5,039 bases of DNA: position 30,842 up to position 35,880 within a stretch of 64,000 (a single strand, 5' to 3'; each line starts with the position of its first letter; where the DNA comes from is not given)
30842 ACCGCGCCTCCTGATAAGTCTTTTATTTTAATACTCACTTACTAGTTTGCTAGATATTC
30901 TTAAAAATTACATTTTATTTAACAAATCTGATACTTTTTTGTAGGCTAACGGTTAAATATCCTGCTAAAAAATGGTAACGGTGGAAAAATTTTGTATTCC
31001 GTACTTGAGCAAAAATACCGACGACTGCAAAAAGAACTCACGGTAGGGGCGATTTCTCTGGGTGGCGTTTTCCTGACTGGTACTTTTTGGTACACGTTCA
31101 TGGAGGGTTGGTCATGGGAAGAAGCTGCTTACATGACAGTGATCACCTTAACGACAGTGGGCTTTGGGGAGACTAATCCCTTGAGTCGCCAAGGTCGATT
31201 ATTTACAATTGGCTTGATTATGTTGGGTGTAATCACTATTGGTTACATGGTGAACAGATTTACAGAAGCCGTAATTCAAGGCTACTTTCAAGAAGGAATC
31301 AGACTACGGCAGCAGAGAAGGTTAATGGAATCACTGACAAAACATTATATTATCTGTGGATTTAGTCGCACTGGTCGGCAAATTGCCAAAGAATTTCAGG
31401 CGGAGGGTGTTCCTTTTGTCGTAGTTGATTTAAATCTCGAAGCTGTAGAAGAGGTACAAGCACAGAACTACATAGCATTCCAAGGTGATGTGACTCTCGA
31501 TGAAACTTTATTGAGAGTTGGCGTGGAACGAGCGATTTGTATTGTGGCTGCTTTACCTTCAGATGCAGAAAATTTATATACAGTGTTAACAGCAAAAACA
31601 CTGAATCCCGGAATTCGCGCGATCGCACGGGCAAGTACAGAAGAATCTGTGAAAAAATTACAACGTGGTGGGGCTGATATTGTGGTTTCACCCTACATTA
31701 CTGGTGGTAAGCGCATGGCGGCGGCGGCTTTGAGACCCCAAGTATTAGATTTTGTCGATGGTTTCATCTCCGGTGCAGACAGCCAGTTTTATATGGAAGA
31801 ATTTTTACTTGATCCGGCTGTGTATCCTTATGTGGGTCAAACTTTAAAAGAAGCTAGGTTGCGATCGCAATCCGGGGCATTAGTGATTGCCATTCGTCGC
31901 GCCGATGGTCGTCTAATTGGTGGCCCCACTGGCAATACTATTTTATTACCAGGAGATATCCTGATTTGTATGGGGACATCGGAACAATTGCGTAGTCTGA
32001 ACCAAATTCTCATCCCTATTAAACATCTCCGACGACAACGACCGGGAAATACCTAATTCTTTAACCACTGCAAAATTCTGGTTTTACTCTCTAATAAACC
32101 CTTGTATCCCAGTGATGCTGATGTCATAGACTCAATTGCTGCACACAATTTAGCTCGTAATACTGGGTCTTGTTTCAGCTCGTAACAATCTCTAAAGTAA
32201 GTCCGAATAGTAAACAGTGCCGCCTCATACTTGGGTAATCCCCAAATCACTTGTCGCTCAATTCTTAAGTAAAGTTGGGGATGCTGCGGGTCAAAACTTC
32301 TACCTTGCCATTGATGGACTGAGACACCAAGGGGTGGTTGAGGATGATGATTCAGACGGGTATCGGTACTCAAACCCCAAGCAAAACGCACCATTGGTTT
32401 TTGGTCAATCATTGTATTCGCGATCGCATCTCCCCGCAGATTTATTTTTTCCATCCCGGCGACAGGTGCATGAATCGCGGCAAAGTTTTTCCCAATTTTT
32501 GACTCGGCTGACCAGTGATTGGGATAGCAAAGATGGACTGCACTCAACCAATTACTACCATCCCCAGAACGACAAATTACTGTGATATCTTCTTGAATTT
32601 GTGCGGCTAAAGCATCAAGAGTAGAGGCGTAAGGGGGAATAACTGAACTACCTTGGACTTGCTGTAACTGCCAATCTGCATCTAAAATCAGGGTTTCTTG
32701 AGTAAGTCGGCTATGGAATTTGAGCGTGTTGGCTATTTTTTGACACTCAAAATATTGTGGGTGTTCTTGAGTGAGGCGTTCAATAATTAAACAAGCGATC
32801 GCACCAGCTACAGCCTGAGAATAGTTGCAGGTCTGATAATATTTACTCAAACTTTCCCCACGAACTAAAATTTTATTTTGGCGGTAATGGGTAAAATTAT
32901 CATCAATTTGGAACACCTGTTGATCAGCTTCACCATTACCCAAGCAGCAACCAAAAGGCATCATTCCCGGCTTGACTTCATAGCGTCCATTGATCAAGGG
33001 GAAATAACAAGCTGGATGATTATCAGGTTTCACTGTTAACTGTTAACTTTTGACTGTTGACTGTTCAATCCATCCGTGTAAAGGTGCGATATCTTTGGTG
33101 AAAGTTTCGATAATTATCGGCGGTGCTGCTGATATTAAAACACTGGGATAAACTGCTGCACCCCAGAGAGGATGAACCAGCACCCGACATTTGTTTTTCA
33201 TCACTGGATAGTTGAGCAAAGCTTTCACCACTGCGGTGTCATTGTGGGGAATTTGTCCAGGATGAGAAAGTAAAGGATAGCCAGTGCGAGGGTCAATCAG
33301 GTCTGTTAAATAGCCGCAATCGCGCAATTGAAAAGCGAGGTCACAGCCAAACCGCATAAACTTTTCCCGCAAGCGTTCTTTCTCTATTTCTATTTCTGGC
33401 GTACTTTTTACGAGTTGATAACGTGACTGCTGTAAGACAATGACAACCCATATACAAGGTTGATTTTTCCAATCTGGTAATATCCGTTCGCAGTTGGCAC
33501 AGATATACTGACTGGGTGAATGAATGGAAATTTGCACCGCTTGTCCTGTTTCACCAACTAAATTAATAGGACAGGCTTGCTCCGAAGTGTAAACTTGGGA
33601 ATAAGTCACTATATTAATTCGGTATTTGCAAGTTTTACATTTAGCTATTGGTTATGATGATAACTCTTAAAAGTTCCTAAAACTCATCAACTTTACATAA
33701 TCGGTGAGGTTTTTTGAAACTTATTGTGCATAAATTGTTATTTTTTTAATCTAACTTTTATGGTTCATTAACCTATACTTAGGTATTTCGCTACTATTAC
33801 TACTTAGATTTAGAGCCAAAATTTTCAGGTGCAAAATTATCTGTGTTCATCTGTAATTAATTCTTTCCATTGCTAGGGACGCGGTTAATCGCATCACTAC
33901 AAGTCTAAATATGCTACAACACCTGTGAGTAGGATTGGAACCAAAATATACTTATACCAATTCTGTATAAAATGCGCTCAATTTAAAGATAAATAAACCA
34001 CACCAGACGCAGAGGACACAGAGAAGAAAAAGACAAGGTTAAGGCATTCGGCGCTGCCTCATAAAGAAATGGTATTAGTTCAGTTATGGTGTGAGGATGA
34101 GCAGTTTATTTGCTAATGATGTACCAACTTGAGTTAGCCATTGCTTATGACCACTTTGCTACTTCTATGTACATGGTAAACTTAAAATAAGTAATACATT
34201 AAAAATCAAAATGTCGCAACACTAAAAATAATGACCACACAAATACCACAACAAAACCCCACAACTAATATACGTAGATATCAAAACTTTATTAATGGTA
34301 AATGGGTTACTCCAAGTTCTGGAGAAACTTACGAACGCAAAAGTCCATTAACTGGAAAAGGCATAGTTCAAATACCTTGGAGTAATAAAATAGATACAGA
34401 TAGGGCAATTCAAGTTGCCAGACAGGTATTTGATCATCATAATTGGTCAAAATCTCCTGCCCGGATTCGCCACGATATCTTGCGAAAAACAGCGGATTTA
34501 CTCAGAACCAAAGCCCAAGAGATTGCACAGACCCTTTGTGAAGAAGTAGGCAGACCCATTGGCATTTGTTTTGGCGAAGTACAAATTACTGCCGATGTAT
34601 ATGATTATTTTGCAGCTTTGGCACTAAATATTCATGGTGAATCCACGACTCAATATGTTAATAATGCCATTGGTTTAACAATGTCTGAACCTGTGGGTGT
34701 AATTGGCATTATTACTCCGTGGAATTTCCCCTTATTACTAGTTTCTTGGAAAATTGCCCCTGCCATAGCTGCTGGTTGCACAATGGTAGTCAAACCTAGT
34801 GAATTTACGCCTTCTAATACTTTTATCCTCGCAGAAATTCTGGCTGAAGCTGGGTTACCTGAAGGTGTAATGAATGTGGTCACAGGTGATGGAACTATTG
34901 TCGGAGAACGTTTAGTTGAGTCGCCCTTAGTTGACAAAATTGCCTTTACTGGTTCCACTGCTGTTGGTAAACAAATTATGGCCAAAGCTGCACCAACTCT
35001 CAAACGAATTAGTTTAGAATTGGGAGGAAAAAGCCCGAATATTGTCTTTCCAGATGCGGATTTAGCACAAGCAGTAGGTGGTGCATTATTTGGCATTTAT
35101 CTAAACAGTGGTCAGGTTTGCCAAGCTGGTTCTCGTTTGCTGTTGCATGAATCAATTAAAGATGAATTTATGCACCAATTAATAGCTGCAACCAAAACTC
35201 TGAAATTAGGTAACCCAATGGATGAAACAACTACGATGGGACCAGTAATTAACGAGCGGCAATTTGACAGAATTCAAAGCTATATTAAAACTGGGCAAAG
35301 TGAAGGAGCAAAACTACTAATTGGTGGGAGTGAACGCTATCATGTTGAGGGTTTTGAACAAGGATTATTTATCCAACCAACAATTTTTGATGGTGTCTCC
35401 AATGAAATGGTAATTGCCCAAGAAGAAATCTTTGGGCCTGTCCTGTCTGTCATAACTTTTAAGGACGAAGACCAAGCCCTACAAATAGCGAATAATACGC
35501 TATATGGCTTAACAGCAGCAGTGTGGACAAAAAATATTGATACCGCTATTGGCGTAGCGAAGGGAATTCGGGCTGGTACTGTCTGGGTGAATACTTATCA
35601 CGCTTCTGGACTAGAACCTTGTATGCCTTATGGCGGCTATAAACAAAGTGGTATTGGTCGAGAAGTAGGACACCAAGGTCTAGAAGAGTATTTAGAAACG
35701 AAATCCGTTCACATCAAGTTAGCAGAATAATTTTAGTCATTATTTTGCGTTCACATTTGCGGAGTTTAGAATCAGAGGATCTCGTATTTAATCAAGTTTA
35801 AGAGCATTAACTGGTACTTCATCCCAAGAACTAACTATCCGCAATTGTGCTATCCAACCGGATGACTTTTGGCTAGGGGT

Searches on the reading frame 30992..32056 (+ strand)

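Call 87: search_protein_families(library=pfam, proteins=[window:30992-32056:+], max_evalue=0.0001)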
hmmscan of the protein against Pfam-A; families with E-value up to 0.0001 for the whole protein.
window:30992-32056:+ (354 aa): 3 families
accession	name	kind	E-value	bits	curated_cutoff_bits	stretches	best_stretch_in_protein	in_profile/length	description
PF02254.24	TrkA_N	-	2.1e-32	112.3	23.8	1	119-234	1-116/116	TrkA-N domain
PF07885.22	Ion_trans_2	-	8e-17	61.3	22.5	1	25-95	5-78/79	Ion channel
PF02080.26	TrkA_C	-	2e-13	50.4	27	1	279-339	11-69/71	TrkA-C domain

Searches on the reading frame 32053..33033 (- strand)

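Call 88: search_protein_families(library=pfam, proteins=[window:32053-33033:-], max_evalue=0.0001)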
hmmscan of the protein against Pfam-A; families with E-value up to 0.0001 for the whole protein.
window:32053-33033:- (326 aa): 1 family
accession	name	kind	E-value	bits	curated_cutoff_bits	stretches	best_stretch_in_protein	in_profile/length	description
PF11927.14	HODM_asu-like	-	2e-52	178.7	25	1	38-319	8-271/273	Haem-dependent oxidative N-demethylase, alpha subunit-like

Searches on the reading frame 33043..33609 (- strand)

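Call 88: search_protein_families(library=pfam, proteins=[window:33043-33609:-], max_evalue=0.0001)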
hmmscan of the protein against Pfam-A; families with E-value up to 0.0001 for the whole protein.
window:33043-33609:- (188 aa): 1 family
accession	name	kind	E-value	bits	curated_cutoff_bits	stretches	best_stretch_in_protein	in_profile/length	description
PF10229.14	MMADHC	-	2.5e-12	47.5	27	1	24-164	123-263/272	Methylmalonic aciduria and homocystinuria type D protein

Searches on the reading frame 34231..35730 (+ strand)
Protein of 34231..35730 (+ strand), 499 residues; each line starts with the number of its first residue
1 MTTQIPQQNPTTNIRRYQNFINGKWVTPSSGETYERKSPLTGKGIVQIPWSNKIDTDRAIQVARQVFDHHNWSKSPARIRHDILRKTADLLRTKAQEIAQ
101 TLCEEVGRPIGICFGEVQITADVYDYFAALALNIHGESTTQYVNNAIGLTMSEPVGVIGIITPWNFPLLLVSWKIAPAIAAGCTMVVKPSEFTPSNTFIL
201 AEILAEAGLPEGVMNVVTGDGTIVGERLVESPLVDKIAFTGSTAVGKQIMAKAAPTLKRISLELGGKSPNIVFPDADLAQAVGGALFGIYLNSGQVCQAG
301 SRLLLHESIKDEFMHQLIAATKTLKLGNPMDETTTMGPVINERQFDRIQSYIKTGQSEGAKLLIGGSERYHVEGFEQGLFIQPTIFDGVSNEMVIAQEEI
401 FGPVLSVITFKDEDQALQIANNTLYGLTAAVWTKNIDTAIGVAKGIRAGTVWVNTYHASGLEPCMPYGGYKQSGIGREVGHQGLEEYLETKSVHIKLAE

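Call 88: search_protein_families(library=pfam, proteins=[window:34231-35730:+], max_evalue=0.0001)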
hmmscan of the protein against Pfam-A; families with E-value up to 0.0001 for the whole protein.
window:34231-35730:+ (499 aa): 1 family
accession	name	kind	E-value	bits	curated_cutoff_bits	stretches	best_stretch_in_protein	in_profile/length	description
PF00171.27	Aldedh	-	7.5e-179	595.5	23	1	25-493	1-461/461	Aldehyde dehydrogenase family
